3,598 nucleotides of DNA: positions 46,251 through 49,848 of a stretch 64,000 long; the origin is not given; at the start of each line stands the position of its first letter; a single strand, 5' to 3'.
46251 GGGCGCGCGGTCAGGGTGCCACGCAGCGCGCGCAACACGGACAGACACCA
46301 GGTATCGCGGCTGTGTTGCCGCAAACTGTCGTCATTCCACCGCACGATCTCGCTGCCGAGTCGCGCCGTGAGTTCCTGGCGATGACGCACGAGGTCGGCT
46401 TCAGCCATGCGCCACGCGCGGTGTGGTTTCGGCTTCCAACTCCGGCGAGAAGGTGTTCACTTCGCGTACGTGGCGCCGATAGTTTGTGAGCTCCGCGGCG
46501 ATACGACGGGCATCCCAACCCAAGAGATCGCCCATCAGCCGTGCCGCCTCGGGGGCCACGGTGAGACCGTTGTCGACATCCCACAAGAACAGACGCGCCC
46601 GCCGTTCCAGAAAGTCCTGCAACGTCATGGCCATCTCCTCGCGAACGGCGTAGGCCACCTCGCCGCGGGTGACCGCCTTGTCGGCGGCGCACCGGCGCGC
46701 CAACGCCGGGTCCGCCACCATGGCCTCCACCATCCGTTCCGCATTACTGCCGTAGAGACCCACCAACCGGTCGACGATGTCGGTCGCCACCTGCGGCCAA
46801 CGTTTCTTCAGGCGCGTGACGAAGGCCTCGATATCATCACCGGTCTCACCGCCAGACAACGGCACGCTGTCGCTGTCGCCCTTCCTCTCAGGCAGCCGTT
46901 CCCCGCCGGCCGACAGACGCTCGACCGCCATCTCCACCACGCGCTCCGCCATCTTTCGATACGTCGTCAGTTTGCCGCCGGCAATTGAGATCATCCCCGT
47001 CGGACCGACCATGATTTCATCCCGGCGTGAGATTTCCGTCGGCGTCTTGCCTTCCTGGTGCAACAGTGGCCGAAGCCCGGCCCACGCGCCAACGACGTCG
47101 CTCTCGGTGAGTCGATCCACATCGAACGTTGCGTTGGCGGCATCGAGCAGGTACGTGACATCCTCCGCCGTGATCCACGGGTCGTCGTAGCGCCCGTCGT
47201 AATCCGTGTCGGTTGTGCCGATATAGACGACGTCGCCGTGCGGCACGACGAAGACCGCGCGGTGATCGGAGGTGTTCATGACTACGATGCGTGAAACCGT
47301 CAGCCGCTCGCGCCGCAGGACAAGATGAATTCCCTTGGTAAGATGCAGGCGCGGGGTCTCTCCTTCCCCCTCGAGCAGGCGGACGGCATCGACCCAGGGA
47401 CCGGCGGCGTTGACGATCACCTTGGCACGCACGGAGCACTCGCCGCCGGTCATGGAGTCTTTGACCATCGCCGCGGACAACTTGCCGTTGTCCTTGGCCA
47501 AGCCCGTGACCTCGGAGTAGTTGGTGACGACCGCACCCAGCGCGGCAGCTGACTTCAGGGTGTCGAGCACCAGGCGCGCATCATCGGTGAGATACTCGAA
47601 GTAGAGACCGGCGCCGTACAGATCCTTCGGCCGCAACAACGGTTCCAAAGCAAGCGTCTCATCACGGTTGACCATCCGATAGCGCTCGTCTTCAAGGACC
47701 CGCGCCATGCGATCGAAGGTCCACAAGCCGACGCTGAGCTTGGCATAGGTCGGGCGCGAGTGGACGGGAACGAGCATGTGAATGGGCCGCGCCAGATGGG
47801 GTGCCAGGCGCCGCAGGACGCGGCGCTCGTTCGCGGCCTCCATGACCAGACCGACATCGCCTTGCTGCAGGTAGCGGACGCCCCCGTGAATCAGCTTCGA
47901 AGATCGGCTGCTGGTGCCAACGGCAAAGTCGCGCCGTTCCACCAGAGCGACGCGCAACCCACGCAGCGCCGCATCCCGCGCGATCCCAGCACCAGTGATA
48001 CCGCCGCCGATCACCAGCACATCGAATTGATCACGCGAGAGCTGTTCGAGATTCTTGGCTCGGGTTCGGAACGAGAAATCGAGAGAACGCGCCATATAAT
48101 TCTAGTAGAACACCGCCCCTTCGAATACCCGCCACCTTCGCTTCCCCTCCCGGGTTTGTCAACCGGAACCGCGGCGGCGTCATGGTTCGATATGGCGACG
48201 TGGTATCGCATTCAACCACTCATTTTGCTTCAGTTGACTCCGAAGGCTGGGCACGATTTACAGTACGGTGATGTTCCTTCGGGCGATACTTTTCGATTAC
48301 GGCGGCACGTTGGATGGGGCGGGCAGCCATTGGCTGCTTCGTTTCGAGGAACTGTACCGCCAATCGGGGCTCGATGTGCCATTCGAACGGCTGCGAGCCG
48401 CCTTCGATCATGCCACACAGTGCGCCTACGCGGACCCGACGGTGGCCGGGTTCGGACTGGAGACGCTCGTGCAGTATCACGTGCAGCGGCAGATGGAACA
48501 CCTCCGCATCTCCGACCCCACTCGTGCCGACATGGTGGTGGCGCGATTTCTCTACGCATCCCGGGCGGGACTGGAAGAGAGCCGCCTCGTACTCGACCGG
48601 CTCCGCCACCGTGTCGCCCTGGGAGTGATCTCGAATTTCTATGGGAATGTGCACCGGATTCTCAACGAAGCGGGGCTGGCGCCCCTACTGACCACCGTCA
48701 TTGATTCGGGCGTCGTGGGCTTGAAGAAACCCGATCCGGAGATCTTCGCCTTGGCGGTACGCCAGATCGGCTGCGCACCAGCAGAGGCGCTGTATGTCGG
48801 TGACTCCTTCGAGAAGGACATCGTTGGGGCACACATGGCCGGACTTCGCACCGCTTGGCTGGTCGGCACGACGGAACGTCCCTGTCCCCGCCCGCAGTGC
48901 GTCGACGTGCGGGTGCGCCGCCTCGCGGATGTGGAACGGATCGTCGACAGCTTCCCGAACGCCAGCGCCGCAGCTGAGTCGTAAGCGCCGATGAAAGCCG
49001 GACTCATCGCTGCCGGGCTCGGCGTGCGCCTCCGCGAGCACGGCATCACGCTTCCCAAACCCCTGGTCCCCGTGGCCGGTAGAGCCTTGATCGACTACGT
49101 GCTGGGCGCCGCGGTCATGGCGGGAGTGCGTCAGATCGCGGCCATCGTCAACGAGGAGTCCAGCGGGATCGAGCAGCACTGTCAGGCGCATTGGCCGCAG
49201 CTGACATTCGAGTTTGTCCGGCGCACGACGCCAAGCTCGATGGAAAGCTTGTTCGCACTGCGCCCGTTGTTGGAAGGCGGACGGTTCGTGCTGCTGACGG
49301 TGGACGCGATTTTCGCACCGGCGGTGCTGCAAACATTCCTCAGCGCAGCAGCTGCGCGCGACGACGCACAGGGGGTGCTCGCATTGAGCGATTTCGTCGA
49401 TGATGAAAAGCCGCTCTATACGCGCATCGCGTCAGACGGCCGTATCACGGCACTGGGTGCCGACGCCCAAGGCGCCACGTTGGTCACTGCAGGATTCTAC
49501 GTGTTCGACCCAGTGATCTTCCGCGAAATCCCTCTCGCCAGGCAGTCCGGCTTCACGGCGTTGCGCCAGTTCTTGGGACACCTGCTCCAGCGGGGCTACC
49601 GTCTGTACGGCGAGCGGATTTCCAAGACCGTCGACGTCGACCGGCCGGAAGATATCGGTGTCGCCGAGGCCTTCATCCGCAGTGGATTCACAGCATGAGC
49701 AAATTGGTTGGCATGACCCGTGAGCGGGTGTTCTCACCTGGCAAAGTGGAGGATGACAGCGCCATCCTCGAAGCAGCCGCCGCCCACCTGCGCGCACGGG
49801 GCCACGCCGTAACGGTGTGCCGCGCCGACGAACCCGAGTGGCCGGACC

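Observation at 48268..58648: Candidate undescribed head-group pathway: aminocyclitol-like phosphodiester module joined to HpnJ/K/L hopanoid-tailoring homologues, with no HpnI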

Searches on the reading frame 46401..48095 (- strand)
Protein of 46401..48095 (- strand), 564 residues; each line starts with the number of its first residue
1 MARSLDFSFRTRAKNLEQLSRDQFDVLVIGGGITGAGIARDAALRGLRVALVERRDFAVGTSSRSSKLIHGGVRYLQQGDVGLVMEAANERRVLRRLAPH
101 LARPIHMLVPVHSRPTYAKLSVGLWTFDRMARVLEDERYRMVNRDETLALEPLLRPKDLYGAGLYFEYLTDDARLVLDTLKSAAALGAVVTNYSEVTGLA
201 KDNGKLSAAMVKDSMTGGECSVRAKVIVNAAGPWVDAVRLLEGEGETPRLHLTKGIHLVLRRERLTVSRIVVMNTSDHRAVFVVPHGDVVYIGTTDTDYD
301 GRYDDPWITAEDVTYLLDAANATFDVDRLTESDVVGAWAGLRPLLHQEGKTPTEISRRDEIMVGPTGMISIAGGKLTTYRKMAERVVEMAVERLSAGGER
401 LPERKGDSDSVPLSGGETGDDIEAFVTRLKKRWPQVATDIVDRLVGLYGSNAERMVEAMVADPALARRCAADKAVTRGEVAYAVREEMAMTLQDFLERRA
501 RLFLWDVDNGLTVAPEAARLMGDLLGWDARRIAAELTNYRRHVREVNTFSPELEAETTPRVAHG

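Call 6: search_protein_families(library=ncbifam, proteins=[window:46401-48095:-], max_evalue=0.00001)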
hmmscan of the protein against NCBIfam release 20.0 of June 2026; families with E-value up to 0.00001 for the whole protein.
window:46401-48095:- (564 aa): 17 families
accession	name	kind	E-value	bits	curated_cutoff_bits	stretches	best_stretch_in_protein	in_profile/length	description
NF033461.1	glycerol3P_ox_1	equivalog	8.5e-122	407.4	840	2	7-349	2-353/607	type 1 glycerol-3-phosphate oxidase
NF008899.0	PRK12266.1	equivalog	4.7e-105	351.9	360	1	21-505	4-483/508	glycerol-3-phosphate dehydrogenase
NF009906.0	PRK13369.1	equivalog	1.6e-96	323.8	352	1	21-504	4-481/502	glycerol-3-phosphate dehydrogenase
TIGR03377.1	glycerol3P_GlpA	equivalog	6e-64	216.5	552.8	1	25-504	1-457/530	anaerobic glycerol-3-phosphate dehydrogenase subunit GlpA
NF008313.0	PRK11101.1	equivalog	7.1e-50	170.1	425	1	20-523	5-485/548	anaerobic glycerol-3-phosphate dehydrogenase subunit A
NF033460.1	glycerol3P_ox_II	equivalog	3e-14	53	460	1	24-73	2-52/361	type 2 glycerol-3-phosphate oxidase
TIGR02352.1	thiamin_ThiO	equivalog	8.6e-14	51.4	250.8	1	137-346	115-307/351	glycine oxidase ThiO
NF006130.0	PRK08274.1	equivalog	4e-07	29.2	369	0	22-55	4-37/467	FAD-dependent tricarballylate dehydrogenase TcuA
NF004789.0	PRK06134.1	subfamily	4.5e-07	28.8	747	0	19-66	8-55/581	FAD-dependent oxidoreductase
NF005508.0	PRK07121.1-1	equivalog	5e-07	28.6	537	0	14-77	12-69/497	FAD-binding protein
NF041080.1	DGGGPL_reductase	equivalog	7.4e-07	28.4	580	0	23-56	1-34/447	digeranylgeranylglycerophospholipid reductase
NF009477.0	PRK12843.1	equivalog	9e-07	27.7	758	1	20-66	13-59/578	FAD-dependent oxidoreductase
TIGR03364.1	HpnW_proposed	hypoth_equivalog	1e-06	28.1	285.1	1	25-64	2-41/365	TIGR03364 family FAD-dependent oxidoreductase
TIGR02032.1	GG-red-SF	subfamily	2e-06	27.7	158.8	0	24-57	1-34/297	geranylgeranyl reductase family protein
NF050086.1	pipecolate_AmaA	exception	5.9e-06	25.2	600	0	16-93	17-94/425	L-pipecolate oxidase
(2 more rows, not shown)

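Call 7: search_protein_families(library=pfam, proteins=[window:46401-48095:-], max_evalue=0.0001)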
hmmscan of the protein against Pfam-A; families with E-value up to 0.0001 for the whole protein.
window:46401-48095:- (564 aa): 5 families
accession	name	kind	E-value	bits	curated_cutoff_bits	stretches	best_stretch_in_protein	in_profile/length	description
PF01266.30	DAO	-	2.4e-54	185.6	27.9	1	25-379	1-352/353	FAD dependent oxidoreductase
PF16901.10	DAO_C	-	8.4e-27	94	31.4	1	409-531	4-125/126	C-terminal domain of alpha-glycerophosphate oxidase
PF01494.25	FAD_binding_3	-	4.6e-07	29.8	22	1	24-320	2-255/349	FAD binding domain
PF00890.30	FAD_binding_2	-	1.6e-05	24.7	20.4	0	25-66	1-42/414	FAD binding domain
PF12831.13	FAD_oxidored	-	8.9e-05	22.4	27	0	25-67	1-43/416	FAD dependent oxidoreductase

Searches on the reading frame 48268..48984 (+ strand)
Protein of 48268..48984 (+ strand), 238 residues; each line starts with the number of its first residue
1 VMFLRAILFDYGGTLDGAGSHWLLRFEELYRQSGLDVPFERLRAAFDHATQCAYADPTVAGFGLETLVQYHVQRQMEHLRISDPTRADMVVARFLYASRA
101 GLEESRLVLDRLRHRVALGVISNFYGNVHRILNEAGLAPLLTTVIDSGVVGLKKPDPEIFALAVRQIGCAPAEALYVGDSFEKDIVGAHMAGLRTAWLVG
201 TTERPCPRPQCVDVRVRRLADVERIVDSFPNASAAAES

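Call 3: search_protein_families(library=pfam, proteins=[window:48268-48984:+])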
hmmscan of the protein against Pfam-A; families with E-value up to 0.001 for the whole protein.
window:48268-48984:+ (238 aa): 3 families
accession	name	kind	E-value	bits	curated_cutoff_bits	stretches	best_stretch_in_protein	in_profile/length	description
PF00702.32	Hydrolase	-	3.1e-14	54.3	26.4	1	5-192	2-191/191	haloacid dehalogenase-like hydrolase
PF13419.12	HAD_2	-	1.1e-13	52.1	23.8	1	103-197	82-177/178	Haloacid dehalogenase-like hydrolase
PF13242.12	Hydrolase_like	-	1.3e-09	38.3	22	1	153-197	3-47/75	HAD-hyrolase-like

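Call 4: search_protein_families(library=ncbifam, proteins=[window:48268-48984:+])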
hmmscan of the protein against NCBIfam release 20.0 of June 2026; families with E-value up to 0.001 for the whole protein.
window:48268-48984:+ (238 aa): 30 families (the best 25 are shown)
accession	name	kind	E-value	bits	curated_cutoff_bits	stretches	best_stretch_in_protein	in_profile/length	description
TIGR02252.1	DREG-2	subfamily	7.3e-23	81.4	155.2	1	6-197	2-203/203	HAD hydrolase, REG-2-like, family IA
TIGR02253.1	CTE7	subfamily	1.1e-20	74.4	169.75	1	5-203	3-199/221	TIGR02253 family HAD-type hydrolase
TIGR02254.1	YjjG_YfnB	equivalog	1.5e-19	70.3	159.9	1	6-222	3-219/223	YjjG family noncanonical pyrimidine nucleotidase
NF006976.0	PRK09449.1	equivalog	2.1e-15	56.8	183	1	101-219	96-215/225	pyrimidine 5'-nucleotidase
NF053830.1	RUBPPhHalo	equivalog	1.5e-13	51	330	1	106-226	109-234/234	ribulose-1,5-bisphosphate 5-phosphatase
TIGR01428.1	HAD_type_II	equivalog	3.2e-12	46.9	125.4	1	5-198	2-190/197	haloacid dehalogenase type II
NF009804.0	PRK13288.1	equivalog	3e-10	39.9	218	1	116-197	99-180/215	pyrophosphatase PpaX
TIGR02009.1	PGMB-YQAB-SF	subfamily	3.3e-10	40.5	153.35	1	5-190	2-178/186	beta-phosphoglucomutase family hydrolase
NF009696.0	PRK13222.1-3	equivalog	1.1e-09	38.3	359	1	2-226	1-216/223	N-acetylmuramic acid 6-phosphate phosphatase MupP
TIGR01449.2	PGP_bact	equivalog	2e-09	37.3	180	1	116-198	102-184/213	phosphoglycolate phosphatase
TIGR01549.1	HAD-SF-IA-v1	subfamily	3.7e-09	37.2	23.3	1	116-192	77-149/149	HAD-IA family hydrolase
TIGR01454.1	AHBA_synth_RP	hypoth_equivalog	9e-09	35.3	246.65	1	112-204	88-181/205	AHBA synthesis associated protein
TIGR01459.1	HAD-SF-IIA-hyp4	hypoth_equivalog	3e-08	33.4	103.75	1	149-199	190-241/242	TIGR01459 family HAD-type hydrolase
NF009695.0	PRK13222.1-2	equivalog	1.1e-07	31.6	225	1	116-195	111-190/226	phosphoglycolate phosphatase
TIGR01990.1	bPGM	equivalog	3.3e-07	30.5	189.4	1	115-180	105-169/187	beta-phosphoglucomutase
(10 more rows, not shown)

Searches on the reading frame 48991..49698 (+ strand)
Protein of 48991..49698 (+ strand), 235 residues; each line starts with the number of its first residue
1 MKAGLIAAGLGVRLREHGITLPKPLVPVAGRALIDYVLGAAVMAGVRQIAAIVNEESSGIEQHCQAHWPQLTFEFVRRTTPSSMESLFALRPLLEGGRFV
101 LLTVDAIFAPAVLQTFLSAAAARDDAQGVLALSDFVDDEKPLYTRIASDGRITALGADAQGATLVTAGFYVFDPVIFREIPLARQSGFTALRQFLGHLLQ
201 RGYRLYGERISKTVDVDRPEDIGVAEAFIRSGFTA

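Call 3: search_protein_families(library=pfam, proteins=[window:48991-49698:+])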
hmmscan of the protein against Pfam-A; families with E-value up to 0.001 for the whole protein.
window:48991-49698:+ (235 aa): 2 families
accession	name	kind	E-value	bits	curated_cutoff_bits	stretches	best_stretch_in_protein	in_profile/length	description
PF12804.13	NTP_transf_3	-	6.4e-09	36.6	27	1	5-134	3-124/160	MobA-like NTP transferase domain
PF00483.29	NTP_transferase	-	9.1e-09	35.7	21.2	1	5-206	4-217/245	Nucleotidyl transferase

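Call 4: search_protein_families(library=ncbifam, proteins=[window:48991-49698:+])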
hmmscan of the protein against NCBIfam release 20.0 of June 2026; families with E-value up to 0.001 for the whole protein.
window:48991-49698:+ (235 aa): 26 families (the best 25 are shown)
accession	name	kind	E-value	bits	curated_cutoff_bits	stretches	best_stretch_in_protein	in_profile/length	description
NF041313.1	UDPGP_AglF_Halo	equivalog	4.1e-14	52.6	400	1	1-226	1-231/234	UTP--glucose-1-phosphate uridylyltransferase AglF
TIGR03992.1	Arch_glmU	subfamily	6.9e-13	48.2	292.1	1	1-186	1-182/393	bifunctional sugar-1-phosphate nucleotidylyltransferase/acetyltransferase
NF041135.1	IPPtranDIPPsyn_Thcocales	equivalog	1.1e-12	47.6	580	1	1-229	1-217/419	bifunctional L-myo-inositol-1-phosphate cytidylyltransferase/CDP-L-myo-inositol myo-inositolphosphotransferase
TIGR01208.1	rmlA_long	equivalog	1.4e-11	43.9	320.25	1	2-223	1-228/353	glucose-1-phosphate thymidylyltransferase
NF052502.1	man1P_GTase_Rv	exception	2.2e-10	39.9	440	1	3-230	3-225/352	mannose-1-phosphate guanylyltransferase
NF045761.1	NAMPUrTaseMurU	equivalog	6e-10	39.3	250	1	1-120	1-121/226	N-acetylmuramate alpha-1-phosphate uridylyltransferase MurU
NF045697.1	MurNAcPUrMurU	equivalog_domain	9.2e-09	35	370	1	6-124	3-123/229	N-acetylmuramate alpha-1-phosphate uridylyltransferase MurU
TIGR01099.1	galU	equivalog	2.4e-08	33.9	326.8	1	2-65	3-66/261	UTP--glucose-1-phosphate uridylyltransferase GalU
TIGR01207.1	rmlA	equivalog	8.2e-07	28.4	360.65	1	5-155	4-156/286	glucose-1-phosphate thymidylyltransferase RfbA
NF001947.0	PRK00725.1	subfamily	1.4e-06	27.3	470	1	5-74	21-91/426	glucose-1-phosphate adenylyltransferase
NF007516.0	PRK10122.1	equivalog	1.4e-05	24.4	534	1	2-65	5-68/297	UTP--glucose-1-phosphate uridylyltransferase GalF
NF009928.0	PRK13389.1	equivalog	1.6e-05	24.2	548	1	2-66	10-74/302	UTP--glucose-1-phosphate uridylyltransferase GalU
NF010932.0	PRK14352.1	equivalog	2.3e-05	23.2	611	1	6-177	12-188/488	bifunctional UDP-N-acetylglucosamine diphosphorylase/glucosamine-1-phosphate N-acetyltransferase GlmU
NF010933.0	PRK14353.1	equivalog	3.8e-05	22.5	505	1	5-146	10-146/453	bifunctional UDP-N-acetylglucosamine diphosphorylase/glucosamine-1-phosphate N-acetyltransferase GlmU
TIGR02623.1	G1P_cyt_trans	equivalog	4.9e-05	22.9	300.25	1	1-50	1-50/255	glucose-1-phosphate cytidylyltransferase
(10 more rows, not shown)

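Call 27: search_solved_structures(query=window:48991-49698:+, max_evalue=0.01)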
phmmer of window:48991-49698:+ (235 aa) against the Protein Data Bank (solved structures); distinct sequences matched with E-value up to 0.01: 50.
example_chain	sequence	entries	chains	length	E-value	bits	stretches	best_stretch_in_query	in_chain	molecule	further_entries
4y7t_A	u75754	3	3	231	8.5e-09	38.7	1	1-106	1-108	Nucleotidyl transferase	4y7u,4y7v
2xme_A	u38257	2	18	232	2.9e-06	30.5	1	1-186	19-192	CTP-INOSITOL-1-PHOSPHATE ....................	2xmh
8x7s_B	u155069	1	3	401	5.1e-06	29.6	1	1-218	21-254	UTP--glucose-1-phosphate uridylyltransferase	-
6mnu_A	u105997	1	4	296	5.7e-06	29.5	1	2-67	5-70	UTP--glucose-1-phosphate uridylyltransferase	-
1mc3_A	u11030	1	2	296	1e-05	28.6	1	1-139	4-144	GLUCOSE-1-PHOSPHATE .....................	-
4d48_A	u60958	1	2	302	1.2e-05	28.5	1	2-68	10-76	GLUCOSE-1-PHOSPHATE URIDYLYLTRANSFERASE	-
4mnd_A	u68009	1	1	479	1.5e-05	28.1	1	1-187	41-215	CTP L-myo-inositol-1-phosphate cytidylyltransferase/CDP-L-myo-inositol myo-inositolphospho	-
6knj_A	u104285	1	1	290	1.6e-05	28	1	2-68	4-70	UTP--glucose-1-phosphate uridylyltransferase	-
6ikx_A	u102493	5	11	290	1.6e-05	28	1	2-68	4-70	UTP--glucose-1-phosphate uridylyltransferase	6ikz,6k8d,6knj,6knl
9o90_A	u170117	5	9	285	1.6e-05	28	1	3-146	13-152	UTP--glucose-1-phosphate uridylyltransferase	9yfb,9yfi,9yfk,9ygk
2e3d_A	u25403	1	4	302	2e-05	27.7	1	2-68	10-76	UTP--glucose-1-phosphate uridylyltransferase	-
2ux8_A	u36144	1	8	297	3.5e-05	26.9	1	3-66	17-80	GLUCOSE-1-PHOSPHATE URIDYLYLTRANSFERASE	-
4jd0_A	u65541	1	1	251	4.3e-05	26.6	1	3-176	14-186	Nucleotidyl transferase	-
5ids_A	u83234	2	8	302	7.8e-05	25.8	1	4-175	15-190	Glucose-1-phosphate thymidylyltransferase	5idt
1h5r_B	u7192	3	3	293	0.00012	25.1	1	3-158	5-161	GLUCOSE-1-PHOSPHATE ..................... | Glucose-1-phosphate thymidylyltransferase 1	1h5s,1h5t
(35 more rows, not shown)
